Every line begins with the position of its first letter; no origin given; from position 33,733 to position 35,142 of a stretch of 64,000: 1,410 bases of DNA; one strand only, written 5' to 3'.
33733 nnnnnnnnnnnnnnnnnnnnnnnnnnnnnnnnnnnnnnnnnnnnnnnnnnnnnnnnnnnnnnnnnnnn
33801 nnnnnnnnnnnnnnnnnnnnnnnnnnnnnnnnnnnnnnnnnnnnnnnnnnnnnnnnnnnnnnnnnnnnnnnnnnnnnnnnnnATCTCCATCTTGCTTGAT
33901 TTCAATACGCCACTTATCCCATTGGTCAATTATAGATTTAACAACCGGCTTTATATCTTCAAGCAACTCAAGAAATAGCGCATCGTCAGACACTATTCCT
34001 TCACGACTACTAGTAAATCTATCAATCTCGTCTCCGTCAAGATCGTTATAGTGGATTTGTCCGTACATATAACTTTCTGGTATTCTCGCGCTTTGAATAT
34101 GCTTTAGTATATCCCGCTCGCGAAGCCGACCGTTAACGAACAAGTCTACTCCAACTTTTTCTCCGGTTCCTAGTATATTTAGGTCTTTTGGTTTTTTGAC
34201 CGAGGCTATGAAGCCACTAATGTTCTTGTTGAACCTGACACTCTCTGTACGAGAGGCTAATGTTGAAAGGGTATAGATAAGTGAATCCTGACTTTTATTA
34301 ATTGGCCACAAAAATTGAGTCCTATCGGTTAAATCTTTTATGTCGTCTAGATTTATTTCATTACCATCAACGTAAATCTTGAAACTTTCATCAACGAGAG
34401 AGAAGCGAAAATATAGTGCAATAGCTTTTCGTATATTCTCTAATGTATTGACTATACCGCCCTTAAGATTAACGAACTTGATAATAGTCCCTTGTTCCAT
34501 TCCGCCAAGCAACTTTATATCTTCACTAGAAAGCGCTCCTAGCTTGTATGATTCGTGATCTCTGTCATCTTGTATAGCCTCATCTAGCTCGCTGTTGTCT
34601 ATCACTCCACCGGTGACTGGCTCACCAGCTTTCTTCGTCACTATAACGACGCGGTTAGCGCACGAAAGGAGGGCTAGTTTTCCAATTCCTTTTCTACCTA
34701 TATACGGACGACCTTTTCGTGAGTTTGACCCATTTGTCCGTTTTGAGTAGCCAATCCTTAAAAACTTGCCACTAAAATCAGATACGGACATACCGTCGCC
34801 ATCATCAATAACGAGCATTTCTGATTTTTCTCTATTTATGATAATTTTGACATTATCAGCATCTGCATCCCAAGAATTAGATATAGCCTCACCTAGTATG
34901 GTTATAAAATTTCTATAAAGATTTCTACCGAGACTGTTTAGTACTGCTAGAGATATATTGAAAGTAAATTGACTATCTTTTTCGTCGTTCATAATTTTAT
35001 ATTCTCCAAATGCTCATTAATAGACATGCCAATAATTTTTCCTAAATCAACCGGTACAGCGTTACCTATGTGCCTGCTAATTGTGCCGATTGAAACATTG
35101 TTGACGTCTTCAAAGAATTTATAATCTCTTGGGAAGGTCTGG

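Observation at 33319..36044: Translationally coupled C5-methyltransferase plus GHKL-ATPase/HEPN-like fusion: candidate uncharacterised defence cassette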

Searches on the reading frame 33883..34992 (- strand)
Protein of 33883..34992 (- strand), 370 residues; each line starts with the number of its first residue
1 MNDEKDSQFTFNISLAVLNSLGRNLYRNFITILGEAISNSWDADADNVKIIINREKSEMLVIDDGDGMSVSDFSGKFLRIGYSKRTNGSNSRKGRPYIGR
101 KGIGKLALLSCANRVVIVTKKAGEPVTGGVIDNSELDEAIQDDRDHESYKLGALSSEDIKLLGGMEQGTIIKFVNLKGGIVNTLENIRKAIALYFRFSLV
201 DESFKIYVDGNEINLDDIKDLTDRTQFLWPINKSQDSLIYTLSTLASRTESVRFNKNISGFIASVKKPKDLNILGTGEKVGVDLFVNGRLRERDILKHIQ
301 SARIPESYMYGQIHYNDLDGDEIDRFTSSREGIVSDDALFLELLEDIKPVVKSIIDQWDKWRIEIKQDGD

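Call 55: search_dna_similar(query=window:33883-34992:-, collection=plasmids, mode=protein, max_rows=30, max_evalue=1e-10)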
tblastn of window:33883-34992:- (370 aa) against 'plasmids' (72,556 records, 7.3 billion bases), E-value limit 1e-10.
Records with a match: 20; places in all: 21; records where one place covers at least 80% of the query: 14.
Best place of each record, by identity: 60-80% 1; <60% 19.
By first word of the organism name: Burkholderia 3; Rhizobium 3; Campylobacter 2; Neisseria 2; Paracoccus 1; Deinococcus 1; Halobaculum 1; Haloplanus 1; Rubrobacter 1; Celeribacter 1; and 4 more.
By predicted mobility (MOB-suite, as given by PLSDB): conjugative 10; non-mobilizable 8; mobilizable 2.
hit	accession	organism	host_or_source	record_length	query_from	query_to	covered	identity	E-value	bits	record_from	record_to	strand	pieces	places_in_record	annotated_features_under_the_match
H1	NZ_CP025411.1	Paracoccus tegillarcae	Tegillarca granosa,single cell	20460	9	370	98%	54.8%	8e-109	356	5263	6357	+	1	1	ATP-binding protein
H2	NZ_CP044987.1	Deinococcus sp. AJ005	single cell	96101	8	365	97%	34.3%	1e-38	154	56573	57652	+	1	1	ATP-binding protein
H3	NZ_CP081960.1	Halobaculum magnesiiphilum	cell culture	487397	4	364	98%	33.4%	8e-50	186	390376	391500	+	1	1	ATP-binding protein | DNA cytosine methyltransferase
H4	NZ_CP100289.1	Burkholderia glumae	cell culture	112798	9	369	98%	32.3%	1e-46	177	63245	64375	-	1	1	ATP-binding protein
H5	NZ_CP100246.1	Burkholderia glumae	cell culture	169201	9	369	98%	32.3%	2e-46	177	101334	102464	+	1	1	ATP-binding protein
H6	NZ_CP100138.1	Burkholderia glumae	cell culture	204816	9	369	98%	32.3%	2e-46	177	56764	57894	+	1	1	ATP-binding protein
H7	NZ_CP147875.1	Haloplanus sp. GX21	cell culture,marine solar saltern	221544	4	364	98%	31.3%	6e-44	169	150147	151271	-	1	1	ATP-binding protein | DNA cytosine methyltransferase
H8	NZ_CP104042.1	Rhizobium sp. WSM4643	Pisum sativum,Cell culture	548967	5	362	97%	30.4%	5e-37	149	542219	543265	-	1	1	ATP-binding protein | DNA cytosine methyltransferase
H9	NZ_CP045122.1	Rubrobacter marinus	single pure culture,marine sediment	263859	9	365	96%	28.7%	2e-34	142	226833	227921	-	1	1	ATP-binding protein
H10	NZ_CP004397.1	Celeribacter indicus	-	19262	9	173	45%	61.7%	2e-44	171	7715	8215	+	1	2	ATP-binding protein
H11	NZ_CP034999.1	Rhizobium acidisoli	Phaseolus vulgaris,root nodule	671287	8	362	96%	28.6%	5e-34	140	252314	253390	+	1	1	ATP-binding protein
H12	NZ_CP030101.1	Listeria monocytogenes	Environment,water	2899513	6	348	93%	28.6%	2e-22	106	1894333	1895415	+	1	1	none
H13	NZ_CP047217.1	Campylobacter coli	pig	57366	11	362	95%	25.6%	7e-23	107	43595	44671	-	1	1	ATP-binding protein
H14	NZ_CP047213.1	Campylobacter coli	pig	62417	11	362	95%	25.6%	7e-23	107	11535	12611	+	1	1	ATP-binding protein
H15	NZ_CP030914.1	Pseudomonas aeruginosa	Homo sapiens,sputum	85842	8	340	90%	25.9%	8e-14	81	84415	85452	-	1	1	ATP-binding protein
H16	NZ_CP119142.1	Neisseria gonorrhoeae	Homo sapiens,whole organism,synovial ...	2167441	1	290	78%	28.0%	4e-19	96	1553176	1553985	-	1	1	none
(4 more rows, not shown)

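Call 57: get_annotated_region(hit=H3, flank=3500)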
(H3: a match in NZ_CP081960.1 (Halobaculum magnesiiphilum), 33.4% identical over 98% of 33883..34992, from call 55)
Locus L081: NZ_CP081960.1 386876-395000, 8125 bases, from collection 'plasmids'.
description: Halobaculum magnesiiphilum strain NBRC 109044 plasmid unnamed2, complete sequence
organism: Halobaculum magnesiiphilum (NCBI taxid 1017351)
taxonomy: Archaea; Euryarchaeota; Halobacteria; Halobacteriales; Haloferacaceae; Halobaculum; Halobaculum magnesiiphilum
host: -; source: cell culture; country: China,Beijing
typing (MOB-suite, as given by PLSDB): non-mobilizable
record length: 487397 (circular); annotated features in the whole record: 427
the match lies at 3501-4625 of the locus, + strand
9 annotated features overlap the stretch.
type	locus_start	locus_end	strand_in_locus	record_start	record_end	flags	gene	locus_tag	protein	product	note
CDS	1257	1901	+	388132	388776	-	-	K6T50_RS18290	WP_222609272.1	hypothetical protein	-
CDS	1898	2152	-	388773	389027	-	-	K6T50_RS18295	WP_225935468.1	hypothetical protein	-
CDS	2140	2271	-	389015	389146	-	-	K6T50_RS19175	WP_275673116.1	hypothetical protein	-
CDS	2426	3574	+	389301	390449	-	-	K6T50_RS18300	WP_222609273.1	DNA cytosine methyltransferase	GO:0006304 - DNA modification [Evidence IEA]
CDS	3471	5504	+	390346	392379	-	-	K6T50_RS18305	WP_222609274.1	ATP-binding protein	-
CDS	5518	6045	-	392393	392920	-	-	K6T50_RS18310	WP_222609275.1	SprT-like domain-containing protein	-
CDS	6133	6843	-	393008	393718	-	-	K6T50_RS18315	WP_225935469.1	DUF6339 family protein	-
CDS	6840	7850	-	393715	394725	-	-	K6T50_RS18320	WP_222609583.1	hypothetical protein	-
CDS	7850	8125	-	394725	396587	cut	-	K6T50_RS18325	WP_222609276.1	hypothetical protein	-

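Call 58: get_annotated_region(hit=H4, flank=3500)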
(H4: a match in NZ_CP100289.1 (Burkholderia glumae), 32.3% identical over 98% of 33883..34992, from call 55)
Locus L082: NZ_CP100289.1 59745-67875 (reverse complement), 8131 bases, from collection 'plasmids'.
description: Burkholderia glumae strain BGR48S plasmid p48s3p, complete sequence
organism: Burkholderia glumae (NCBI taxid 337)
taxonomy: Bacteria; Pseudomonadota; Betaproteobacteria; Burkholderiales; Burkholderiaceae; Burkholderia; Burkholderia glumae
host: -; source: cell culture; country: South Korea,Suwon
typing (MOB-suite, as given by PLSDB): conjugative; replicon rep_cluster_439; relaxase MOBF; mating-pair formation MPF_F
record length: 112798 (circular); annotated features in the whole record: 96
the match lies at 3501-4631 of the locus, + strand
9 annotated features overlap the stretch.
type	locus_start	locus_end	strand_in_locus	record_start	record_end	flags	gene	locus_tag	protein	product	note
CDS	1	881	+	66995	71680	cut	-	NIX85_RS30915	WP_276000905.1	RHS repeat-associated core domain-containing protein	-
CDS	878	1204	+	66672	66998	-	-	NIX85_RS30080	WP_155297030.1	hypothetical protein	-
CDS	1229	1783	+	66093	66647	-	-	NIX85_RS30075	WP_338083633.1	hypothetical protein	-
CDS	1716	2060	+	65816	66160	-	-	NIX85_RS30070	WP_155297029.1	hypothetical protein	-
CDS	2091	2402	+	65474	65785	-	-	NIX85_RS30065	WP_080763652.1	DUF2750 domain-containing protein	-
CDS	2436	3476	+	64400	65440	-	-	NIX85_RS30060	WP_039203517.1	DNA cytosine methyltransferase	GO:0006304 - DNA modification [Evidence IEA]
CDS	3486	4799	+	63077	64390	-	-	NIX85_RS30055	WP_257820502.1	ATP-binding protein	-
CDS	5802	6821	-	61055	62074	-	-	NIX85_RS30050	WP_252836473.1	IS110 family transposase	-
CDS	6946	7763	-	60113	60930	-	-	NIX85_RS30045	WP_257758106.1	IS5-like element ISBugl2 family transposase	GO:0006313 - DNA transposition [Evidence IEA]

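Call 59: get_annotated_region(hit=H16, flank=3500)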
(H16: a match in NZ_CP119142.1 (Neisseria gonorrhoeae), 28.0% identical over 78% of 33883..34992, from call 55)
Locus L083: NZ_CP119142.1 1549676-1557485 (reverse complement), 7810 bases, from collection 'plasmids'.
description: Neisseria gonorrhoeae strain 2022NG-0032 plasmid p2022NG-0032_1, complete sequence
organism: Neisseria gonorrhoeae (NCBI taxid 485)
taxonomy: Bacteria; Pseudomonadota; Betaproteobacteria; Neisseriales; Neisseriaceae; Neisseria; Neisseria gonorrhoeae
host: -; source: Homo sapiens,whole organism,synovial fluid; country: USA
typing (MOB-suite, as given by PLSDB): non-mobilizable
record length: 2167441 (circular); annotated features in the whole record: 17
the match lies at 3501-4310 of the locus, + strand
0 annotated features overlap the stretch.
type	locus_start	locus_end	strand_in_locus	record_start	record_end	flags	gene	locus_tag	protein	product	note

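Call 60: get_annotated_region(hit=H1, flank=3500)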
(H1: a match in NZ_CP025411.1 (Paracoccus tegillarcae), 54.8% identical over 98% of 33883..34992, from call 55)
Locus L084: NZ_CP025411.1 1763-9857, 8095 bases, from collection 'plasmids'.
description: Paracoccus tegillarcae strain BM15 plasmid pBM153, complete sequence
organism: Paracoccus tegillarcae (NCBI taxid 1529068)
taxonomy: Bacteria; Pseudomonadota; Alphaproteobacteria; Rhodobacterales; Paracoccaceae; Paracoccus; Paracoccus tegillarcae
host: -; source: Tegillarca granosa,single cell; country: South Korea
typing (MOB-suite, as given by PLSDB): conjugative; replicon rep_cluster_784; relaxase MOBQ; mating-pair formation MPF_T
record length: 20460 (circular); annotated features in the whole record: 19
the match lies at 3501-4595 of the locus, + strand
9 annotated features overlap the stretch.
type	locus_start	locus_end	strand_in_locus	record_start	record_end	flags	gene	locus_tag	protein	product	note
CDS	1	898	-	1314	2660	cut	dcm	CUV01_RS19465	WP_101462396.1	DNA (cytosine-5-)-methyltransferase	GO:0006304 - DNA modification [Evidence IEA]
CDS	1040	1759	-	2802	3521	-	-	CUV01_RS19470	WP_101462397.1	hypothetical protein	-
CDS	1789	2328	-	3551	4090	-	-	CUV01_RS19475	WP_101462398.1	recombinase family protein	GO:0006310 - DNA recombination [Evidence IEA]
CDS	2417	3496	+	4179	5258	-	-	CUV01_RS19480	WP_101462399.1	DNA cytosine methyltransferase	GO:0006304 - DNA modification [Evidence IEA]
CDS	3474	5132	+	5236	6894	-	-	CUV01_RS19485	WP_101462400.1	ATP-binding protein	-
CDS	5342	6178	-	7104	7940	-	-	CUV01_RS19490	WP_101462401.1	cation diffusion facilitator family transporter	GO:0006812 - monoatomic cation transport [Evidence IEA]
CDS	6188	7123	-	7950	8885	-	-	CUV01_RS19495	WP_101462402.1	cation diffusion facilitator family transporter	GO:0006812 - monoatomic cation transport [Evidence IEA]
CDS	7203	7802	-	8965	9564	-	-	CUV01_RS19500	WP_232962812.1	isoprenylcysteine carboxylmethyltransferase family protein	-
CDS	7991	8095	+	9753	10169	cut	-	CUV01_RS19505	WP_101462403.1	helix-turn-helix domain-containing protein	-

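Call 62: get_annotated_region(hit=H2, flank=3000)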
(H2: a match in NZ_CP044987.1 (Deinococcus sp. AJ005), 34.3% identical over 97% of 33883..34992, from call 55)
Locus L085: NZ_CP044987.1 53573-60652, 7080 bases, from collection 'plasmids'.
description: Deinococcus sp. AJ005 plasmid p96k, complete sequence
organism: Deinococcus sp. AJ005 (NCBI taxid 2652443)
taxonomy: Bacteria; Deinococcota; Deinococci; Deinococcales; Deinococcaceae; Deinococcus; Deinococcus sp. AJ005
host: -; source: single cell; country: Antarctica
typing (MOB-suite, as given by PLSDB): non-mobilizable
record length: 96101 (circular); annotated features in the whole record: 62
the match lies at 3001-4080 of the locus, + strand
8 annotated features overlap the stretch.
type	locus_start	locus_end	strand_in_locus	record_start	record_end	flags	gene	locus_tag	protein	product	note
CDS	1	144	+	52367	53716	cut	-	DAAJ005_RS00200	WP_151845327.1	zinc ribbon domain-containing protein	-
CDS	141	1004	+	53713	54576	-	-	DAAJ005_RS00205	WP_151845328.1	hypothetical protein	-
CDS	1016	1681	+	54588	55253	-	-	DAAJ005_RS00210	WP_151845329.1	hypothetical protein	-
CDS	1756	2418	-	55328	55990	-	-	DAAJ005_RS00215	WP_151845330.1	hypothetical protein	-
CDS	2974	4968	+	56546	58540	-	-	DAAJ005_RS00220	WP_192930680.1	ATP-binding protein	-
CDS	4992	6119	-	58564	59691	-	-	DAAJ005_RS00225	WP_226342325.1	DNA cytosine methyltransferase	GO:0006304 - DNA modification [Evidence IEA]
CDS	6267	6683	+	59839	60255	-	-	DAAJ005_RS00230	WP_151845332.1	very short patch repair endonuclease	-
CDS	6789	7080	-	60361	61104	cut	drmC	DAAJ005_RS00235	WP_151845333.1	DISARM system phospholipase D-like protein DrmC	-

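Call 63: get_annotated_region(hit=H8, flank=3000)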
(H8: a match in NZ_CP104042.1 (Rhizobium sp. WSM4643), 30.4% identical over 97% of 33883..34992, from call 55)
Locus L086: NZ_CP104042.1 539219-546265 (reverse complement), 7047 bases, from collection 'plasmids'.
description: Rhizobium sp. WSM4643 plasmid pWSM4643_2, complete sequence
organism: Rhizobium sp. WSM4643 (NCBI taxid 3138253)
taxonomy: Bacteria; Pseudomonadota; Alphaproteobacteria; Hyphomicrobiales; Rhizobiaceae; Rhizobium; Rhizobium sp. WSM4643
host: -; source: Pisum sativum,Cell culture; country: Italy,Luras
typing (MOB-suite, as given by PLSDB): non-mobilizable
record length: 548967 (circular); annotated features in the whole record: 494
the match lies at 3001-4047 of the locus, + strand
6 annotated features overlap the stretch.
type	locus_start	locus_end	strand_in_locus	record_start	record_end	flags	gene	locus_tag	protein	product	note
CDS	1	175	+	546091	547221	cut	-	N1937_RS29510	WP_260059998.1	RHE_PE00001 family protein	-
CDS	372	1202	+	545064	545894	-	-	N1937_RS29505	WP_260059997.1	DUF5677 domain-containing protein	-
CDS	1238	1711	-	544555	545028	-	-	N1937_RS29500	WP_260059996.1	very short patch repair endonuclease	-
CDS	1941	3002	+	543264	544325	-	-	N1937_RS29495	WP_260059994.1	DNA cytosine methyltransferase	GO:0006304 - DNA modification [Evidence IEA]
CDS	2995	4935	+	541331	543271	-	-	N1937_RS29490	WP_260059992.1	ATP-binding protein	-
CDS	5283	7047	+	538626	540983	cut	-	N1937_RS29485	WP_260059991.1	hypothetical protein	-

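Call 64: get_annotated_region(hit=H13, flank=3000)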
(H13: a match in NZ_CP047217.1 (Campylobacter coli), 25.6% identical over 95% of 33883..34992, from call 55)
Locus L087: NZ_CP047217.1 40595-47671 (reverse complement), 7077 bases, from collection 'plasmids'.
description: Campylobacter coli strain SH89 plasmid pSH89, complete sequence
organism: Campylobacter coli (NCBI taxid 195)
taxonomy: Bacteria; Campylobacterota; Epsilonproteobacteria; Campylobacterales; Campylobacteraceae; Campylobacter; Campylobacter coli
host: -; source: pig; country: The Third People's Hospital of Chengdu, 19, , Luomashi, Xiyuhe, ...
typing (MOB-suite, as given by PLSDB): conjugative; replicon rep_cluster_475; relaxase MOBP; mating-pair formation MPF_T
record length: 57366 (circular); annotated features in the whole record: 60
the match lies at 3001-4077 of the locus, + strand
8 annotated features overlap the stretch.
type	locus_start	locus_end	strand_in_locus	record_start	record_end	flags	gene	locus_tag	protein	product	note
CDS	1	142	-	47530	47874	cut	-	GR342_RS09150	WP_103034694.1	ATP-binding protein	-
CDS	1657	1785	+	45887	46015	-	-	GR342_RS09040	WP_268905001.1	hypothetical protein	-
CDS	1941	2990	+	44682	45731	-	-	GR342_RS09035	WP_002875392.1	DNA cytosine methyltransferase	GO:0006304 - DNA modification [Evidence IEA]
CDS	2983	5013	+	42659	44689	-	-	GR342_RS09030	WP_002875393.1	ATP-binding protein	-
CDS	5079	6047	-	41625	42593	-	-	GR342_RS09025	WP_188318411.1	phage tail protein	-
CDS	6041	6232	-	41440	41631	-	-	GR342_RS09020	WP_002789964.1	tail protein X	-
CDS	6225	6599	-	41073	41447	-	-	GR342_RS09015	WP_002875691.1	phage tail protein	-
CDS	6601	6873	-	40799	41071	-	-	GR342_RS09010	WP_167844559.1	hypothetical protein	-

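Call 66: search_protein_families(library=pfam, proteins=[L081:3471-5504:+, L085:2974-4968:+, L086:2995-4935:+, L087:2983-5013:+, L082:3486-4799:+, L083:3465-4358:+, L083:4548-5144:+, L084:3474-5132:+], max_evalue=0.1)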
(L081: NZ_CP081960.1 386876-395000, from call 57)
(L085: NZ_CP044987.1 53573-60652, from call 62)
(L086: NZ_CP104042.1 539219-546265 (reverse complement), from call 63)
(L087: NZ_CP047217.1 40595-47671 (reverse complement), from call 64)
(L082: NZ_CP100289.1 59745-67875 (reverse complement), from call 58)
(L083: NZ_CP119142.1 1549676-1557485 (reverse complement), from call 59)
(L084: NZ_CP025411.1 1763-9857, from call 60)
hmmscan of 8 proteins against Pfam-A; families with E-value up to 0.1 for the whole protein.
L081:3471-5504:+ (677 aa): 3 families
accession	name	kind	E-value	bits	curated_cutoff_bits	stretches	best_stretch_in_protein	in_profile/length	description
PF13589.12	HATPase_c_3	-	2.6e-19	70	25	1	38-148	5-110/137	Histidine kinase-, DNA gyrase B-, and HSP90-like ATPase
PF11304.13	DUF3106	-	0.00049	21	24.3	1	348-436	6-91/104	Protein of unknown function (DUF3106)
PF02518.31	HATPase_c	-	0.00063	20.6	26.4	1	39-81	9-55/111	Histidine kinase-, DNA gyrase B-, and HSP90-like ATPase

L085:2974-4968:+ (664 aa): 2 families
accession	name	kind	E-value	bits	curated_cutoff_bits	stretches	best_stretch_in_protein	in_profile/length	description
PF13589.12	HATPase_c_3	-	9.4e-16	58.5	25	1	33-139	5-107/137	Histidine kinase-, DNA gyrase B-, and HSP90-like ATPase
PF02518.31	HATPase_c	-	3.3e-05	24.7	26.4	1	34-138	9-108/111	Histidine kinase-, DNA gyrase B-, and HSP90-like ATPase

L086:2995-4935:+ (646 aa): 5 families
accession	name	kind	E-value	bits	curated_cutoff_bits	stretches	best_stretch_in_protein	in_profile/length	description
PF13589.12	HATPase_c_3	-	3.5e-16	59.9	25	1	28-129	4-105/137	Histidine kinase-, DNA gyrase B-, and HSP90-like ATPase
PF02518.31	HATPase_c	-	0.00012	23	26.4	1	30-85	9-65/111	Histidine kinase-, DNA gyrase B-, and HSP90-like ATPase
PF14082.12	SduA_C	-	0.00054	20.6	27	1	468-614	2-158/159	Shedu protein SduA, C-terminal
PF01939.22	NucS_C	-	0.055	13.9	24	0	514-557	26-70/124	Endonuclease NucS C-terminal domain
PF16155.11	PnbB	-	0.088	13.2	26.9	0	14-71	24-82/153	4-hydroxylaminobenzoate lyase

L087:2983-5013:+ (676 aa): 2 families
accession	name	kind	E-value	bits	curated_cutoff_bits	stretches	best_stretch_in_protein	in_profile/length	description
PF13589.12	HATPase_c_3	-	4.2e-19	69.4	25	1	27-159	5-133/137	Histidine kinase-, DNA gyrase B-, and HSP90-like ATPase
PF02518.31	HATPase_c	-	0.0018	19.1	26.4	1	28-76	9-63/111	Histidine kinase-, DNA gyrase B-, and HSP90-like ATPase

L082:3486-4799:+ (437 aa): 3 families
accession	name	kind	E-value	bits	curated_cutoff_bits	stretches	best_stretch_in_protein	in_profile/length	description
PF13589.12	HATPase_c_3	-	1.9e-20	73.7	25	1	27-127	4-99/137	Histidine kinase-, DNA gyrase B-, and HSP90-like ATPase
PF02518.31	HATPase_c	-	2.2e-05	25.3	26.4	1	29-91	9-71/111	Histidine kinase-, DNA gyrase B-, and HSP90-like ATPase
PF25794.1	SACS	-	0.069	13.4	32.8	0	23-56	15-47/247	Sacsin domain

L083:3465-4358:+ (297 aa): 2 families
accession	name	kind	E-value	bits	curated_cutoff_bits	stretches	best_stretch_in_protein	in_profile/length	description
PF13589.12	HATPase_c_3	-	9.5e-23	81.2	25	1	39-161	4-124/137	Histidine kinase-, DNA gyrase B-, and HSP90-like ATPase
PF02518.31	HATPase_c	-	8.1e-06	26.7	26.4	1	41-142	9-109/111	Histidine kinase-, DNA gyrase B-, and HSP90-like ATPase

L083:4548-5144:+ (198 aa): 1 family
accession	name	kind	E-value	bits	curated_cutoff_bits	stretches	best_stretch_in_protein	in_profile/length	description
PF09509.15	Hypoth_Ymh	-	2.9e-25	88.9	25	1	61-186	1-119/119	Protein of unknown function (Hypoth_ymh)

L084:3474-5132:+ (552 aa): 2 families
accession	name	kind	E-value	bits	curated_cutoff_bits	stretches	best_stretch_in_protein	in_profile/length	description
PF13589.12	HATPase_c_3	-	5.7e-18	65.7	25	1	30-126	3-97/137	Histidine kinase-, DNA gyrase B-, and HSP90-like ATPase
PF02518.31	HATPase_c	-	7.8e-06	26.7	26.4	1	30-107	6-82/111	Histidine kinase-, DNA gyrase B-, and HSP90-like ATPase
